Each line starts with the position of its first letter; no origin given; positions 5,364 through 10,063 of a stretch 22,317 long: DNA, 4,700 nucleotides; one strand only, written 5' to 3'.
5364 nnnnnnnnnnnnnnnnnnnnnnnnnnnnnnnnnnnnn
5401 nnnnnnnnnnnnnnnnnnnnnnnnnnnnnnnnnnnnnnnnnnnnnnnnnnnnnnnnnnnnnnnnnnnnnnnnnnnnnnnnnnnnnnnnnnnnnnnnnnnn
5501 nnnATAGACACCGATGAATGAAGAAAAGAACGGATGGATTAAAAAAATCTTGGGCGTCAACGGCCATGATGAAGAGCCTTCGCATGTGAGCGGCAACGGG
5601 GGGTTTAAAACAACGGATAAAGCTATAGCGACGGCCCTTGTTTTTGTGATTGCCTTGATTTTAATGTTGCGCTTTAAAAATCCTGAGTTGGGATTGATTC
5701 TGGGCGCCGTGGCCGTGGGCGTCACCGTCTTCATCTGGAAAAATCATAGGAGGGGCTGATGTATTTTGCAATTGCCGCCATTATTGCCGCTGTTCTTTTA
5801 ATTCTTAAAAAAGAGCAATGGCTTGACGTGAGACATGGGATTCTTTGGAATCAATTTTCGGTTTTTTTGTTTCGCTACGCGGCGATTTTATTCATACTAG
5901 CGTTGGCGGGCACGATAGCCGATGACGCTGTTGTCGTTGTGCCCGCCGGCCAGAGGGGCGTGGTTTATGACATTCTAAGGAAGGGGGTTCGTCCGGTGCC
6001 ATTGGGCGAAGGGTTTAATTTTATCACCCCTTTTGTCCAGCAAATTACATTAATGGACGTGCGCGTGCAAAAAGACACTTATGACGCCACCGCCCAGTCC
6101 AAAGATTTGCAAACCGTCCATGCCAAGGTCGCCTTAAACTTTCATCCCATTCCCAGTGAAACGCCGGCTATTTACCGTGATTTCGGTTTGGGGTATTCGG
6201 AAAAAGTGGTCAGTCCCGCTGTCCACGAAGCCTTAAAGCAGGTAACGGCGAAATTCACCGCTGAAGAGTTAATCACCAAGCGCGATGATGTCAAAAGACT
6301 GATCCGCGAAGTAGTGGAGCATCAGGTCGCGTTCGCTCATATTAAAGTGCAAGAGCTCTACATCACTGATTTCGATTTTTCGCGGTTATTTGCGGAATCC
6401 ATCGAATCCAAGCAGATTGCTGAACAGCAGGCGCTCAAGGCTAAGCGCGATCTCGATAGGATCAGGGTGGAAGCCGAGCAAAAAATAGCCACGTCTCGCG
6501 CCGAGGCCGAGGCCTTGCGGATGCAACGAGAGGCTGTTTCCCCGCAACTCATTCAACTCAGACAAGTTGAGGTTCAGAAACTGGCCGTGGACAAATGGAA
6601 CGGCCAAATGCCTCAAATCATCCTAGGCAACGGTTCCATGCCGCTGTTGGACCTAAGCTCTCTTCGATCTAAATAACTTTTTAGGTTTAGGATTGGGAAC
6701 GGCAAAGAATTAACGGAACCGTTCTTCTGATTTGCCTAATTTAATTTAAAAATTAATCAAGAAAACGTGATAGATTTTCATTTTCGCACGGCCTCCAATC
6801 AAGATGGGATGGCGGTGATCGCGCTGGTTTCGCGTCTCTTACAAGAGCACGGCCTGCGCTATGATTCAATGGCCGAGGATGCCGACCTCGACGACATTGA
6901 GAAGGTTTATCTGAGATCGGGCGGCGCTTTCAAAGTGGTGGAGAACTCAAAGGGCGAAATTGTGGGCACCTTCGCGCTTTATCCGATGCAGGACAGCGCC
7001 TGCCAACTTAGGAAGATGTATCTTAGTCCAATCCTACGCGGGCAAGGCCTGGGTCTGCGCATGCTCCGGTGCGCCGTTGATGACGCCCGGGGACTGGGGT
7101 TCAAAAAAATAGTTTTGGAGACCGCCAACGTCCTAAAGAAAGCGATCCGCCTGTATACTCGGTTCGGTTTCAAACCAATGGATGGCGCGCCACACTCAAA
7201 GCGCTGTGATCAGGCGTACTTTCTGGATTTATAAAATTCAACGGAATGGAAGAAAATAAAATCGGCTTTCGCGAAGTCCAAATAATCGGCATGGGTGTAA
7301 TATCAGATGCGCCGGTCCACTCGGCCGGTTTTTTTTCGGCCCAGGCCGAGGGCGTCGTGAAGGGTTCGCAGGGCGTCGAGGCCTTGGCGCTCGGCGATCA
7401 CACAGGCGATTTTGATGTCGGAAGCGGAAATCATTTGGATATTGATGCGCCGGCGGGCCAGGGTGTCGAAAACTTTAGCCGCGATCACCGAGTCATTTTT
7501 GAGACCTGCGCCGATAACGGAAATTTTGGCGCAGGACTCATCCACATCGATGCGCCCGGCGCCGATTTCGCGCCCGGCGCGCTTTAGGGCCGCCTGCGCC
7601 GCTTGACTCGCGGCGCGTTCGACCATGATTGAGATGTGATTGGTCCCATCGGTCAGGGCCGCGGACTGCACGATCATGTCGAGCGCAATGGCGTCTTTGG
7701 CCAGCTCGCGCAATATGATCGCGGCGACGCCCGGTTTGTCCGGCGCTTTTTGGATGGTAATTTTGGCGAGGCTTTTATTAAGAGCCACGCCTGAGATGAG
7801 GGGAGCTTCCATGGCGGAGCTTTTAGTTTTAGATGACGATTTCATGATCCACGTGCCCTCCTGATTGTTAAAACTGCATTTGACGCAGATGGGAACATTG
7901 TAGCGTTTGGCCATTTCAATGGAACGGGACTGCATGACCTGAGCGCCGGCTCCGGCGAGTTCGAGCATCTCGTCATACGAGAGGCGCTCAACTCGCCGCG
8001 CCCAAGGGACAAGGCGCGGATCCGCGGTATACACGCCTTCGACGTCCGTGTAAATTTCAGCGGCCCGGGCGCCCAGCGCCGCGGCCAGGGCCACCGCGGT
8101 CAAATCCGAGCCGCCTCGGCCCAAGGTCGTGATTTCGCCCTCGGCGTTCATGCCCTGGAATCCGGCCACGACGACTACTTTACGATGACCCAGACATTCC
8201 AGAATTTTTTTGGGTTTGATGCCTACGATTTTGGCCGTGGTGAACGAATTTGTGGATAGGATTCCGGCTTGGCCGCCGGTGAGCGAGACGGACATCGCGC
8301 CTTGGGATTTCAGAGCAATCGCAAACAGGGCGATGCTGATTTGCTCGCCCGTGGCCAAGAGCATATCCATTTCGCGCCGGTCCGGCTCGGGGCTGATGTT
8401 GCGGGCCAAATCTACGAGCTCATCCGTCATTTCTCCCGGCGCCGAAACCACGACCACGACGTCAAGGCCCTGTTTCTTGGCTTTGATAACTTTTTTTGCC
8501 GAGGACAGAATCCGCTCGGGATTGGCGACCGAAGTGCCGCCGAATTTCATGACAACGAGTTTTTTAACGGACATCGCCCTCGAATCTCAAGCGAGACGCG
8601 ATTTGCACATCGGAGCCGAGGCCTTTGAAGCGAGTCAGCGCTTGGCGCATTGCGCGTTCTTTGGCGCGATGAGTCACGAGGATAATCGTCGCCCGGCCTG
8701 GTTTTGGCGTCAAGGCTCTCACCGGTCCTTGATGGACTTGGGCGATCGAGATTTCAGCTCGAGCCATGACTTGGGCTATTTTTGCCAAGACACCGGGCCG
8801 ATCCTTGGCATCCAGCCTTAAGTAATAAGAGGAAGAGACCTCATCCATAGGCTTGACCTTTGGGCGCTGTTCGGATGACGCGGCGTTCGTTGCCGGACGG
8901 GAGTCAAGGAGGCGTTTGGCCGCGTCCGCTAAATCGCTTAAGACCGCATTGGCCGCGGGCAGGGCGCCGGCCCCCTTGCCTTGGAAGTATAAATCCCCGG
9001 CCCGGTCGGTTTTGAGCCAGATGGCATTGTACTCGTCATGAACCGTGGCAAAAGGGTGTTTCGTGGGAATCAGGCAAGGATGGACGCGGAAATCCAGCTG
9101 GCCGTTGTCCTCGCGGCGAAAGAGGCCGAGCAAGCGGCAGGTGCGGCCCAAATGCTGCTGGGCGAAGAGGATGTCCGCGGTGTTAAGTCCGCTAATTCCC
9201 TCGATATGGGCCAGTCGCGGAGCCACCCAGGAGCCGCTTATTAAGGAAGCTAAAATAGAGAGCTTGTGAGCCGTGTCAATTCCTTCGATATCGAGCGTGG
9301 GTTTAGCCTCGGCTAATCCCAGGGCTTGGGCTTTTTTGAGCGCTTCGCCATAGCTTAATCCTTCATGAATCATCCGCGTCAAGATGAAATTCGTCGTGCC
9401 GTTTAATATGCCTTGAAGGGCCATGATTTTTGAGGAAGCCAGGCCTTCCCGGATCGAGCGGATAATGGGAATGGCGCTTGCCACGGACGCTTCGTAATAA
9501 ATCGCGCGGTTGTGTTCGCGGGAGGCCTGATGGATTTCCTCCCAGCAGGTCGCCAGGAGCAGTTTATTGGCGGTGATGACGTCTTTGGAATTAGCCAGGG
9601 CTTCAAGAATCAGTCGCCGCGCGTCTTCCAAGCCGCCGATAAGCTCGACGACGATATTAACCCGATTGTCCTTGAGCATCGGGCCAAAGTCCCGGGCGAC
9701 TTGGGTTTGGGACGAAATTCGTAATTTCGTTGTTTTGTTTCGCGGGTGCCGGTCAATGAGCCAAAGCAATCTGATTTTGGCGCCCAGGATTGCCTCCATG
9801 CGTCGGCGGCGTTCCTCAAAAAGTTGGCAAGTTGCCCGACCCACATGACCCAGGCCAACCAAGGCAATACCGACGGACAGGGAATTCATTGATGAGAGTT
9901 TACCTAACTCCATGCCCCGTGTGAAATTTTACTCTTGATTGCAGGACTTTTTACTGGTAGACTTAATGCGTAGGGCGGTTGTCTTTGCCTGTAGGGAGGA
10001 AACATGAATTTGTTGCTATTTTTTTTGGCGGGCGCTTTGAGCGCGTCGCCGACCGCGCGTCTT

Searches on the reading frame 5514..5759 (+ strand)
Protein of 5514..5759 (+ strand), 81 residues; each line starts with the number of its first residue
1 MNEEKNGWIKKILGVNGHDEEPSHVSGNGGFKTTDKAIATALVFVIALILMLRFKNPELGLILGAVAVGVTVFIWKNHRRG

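Call 7: search_protein_families(library=pfam, proteins=[window:5514-5759:+], max_evalue=0.01)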
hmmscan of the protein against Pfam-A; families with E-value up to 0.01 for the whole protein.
window:5514-5759:+ (81 aa): 1 family
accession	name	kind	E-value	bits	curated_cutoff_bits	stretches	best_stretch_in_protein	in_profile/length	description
PF04304.18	DUF454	-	0.0067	16.9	35.1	1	29-76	65-112/115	Protein of unknown function (DUF454)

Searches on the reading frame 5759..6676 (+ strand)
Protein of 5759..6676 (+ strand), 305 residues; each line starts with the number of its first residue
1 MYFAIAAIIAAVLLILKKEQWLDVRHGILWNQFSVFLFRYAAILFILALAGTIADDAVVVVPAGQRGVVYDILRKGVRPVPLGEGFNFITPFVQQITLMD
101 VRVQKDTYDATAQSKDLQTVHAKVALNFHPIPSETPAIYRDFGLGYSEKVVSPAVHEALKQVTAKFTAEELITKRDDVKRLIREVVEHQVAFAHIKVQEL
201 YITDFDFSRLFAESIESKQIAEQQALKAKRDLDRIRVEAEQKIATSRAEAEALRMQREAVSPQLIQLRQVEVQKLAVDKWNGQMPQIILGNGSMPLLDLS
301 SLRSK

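Call 6: search_protein_families(library=pfam, proteins=[window:5759-6676:+], max_evalue=0.01)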
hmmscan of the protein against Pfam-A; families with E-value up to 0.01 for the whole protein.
window:5759-6676:+ (305 aa): 1 family
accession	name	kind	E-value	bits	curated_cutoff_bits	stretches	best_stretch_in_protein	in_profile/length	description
PF01145.31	Band_7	-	7e-29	101.6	23.6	1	60-250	2-176/176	SPFH domain / Band 7 family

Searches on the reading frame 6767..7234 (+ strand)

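Call 6: search_protein_families(library=pfam, proteins=[window:6767-7234:+], max_evalue=0.01)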
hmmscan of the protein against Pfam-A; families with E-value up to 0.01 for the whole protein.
window:6767-7234:+ (155 aa): 5 families
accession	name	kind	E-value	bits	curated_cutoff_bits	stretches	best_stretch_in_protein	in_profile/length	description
PF00583.31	Acetyltransf_1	-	8.8e-15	55.4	20.7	1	37-135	17-116/116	Acetyltransferase (GNAT) family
PF13508.13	Acetyltransf_7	-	8.3e-12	45.8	27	1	55-137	5-84/84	Acetyltransferase (GNAT) domain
PF13673.13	Acetyltransf_10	-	2.8e-06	27.8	23.6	1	50-139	27-111/128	Acetyltransferase (GNAT) domain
PF13302.13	Acetyltransf_3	-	2.7e-05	25.3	25.4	1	49-136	50-138/138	Acetyltransferase (GNAT) domain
PF14542.12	Acetyltransf_CG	-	0.0024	18.4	30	1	69-113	14-59/80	GCN5-related N-acetyl-transferase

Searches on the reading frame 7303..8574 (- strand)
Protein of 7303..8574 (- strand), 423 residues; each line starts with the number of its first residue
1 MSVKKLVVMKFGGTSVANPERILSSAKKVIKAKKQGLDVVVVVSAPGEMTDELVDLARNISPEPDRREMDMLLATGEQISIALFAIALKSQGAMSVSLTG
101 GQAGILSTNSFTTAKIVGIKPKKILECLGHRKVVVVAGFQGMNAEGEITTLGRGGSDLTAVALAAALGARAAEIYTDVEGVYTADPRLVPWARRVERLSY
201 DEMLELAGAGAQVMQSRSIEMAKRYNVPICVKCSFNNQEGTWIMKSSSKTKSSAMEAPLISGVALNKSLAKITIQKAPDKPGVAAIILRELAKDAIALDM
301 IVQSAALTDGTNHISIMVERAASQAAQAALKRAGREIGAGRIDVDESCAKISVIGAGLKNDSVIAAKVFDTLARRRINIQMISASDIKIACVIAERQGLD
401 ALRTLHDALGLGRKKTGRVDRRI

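Call 6: search_protein_families(library=pfam, proteins=[window:7303-8574:-], max_evalue=0.01)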
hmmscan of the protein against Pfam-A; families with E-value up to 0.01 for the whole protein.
window:7303-8574:- (423 aa): 4 families
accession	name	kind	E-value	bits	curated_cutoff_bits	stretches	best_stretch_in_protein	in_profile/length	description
PF00696.33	AA_kinase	-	2.6e-51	175.1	24.9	1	5-232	1-233/234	Amino acid kinase family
PF22468.2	ACT_9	-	4.8e-23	81.1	27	2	351-409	1-61/61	ACT domain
PF13840.12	ACT_7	-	4e-13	49.5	27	1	344-407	2-65/65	ACT domain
PF01842.31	ACT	-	1.6e-06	28.2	27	0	364-388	13-37/66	ACT domain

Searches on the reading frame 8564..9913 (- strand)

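Call 6: search_protein_families(library=pfam, proteins=[window:8564-9913:-], max_evalue=0.01)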
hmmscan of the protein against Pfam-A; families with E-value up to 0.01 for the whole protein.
window:8564-9913:- (449 aa): 7 families
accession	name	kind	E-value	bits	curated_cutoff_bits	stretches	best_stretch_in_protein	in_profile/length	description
PF00742.24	Homoserine_dh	-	3.7e-54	183.6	22.9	1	149-328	1-172/173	Homoserine dehydrogenase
PF03447.22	NAD_binding_3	-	2e-16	61.1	24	1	20-141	1-116/116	Homoserine dehydrogenase, NAD binding domain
PF01842.31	ACT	-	8.7e-10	38.6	27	1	363-427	1-62/66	ACT domain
PF22629.2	ACT_AHAS_ss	-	2.1e-05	25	27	1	365-424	1-54/67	AHAS small subunit-like ACT domain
PF13291.12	ACT_4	-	0.00095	20.2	27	1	365-396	9-40/80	ACT domain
PF22304.1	ASLyase_C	-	0.007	16.9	27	0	174-196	17-39/55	Adenylosuccinate Lyase, C-terminal domain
PF13840.12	ACT_7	-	0.0095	16.2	27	0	371-393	19-41/65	ACT domain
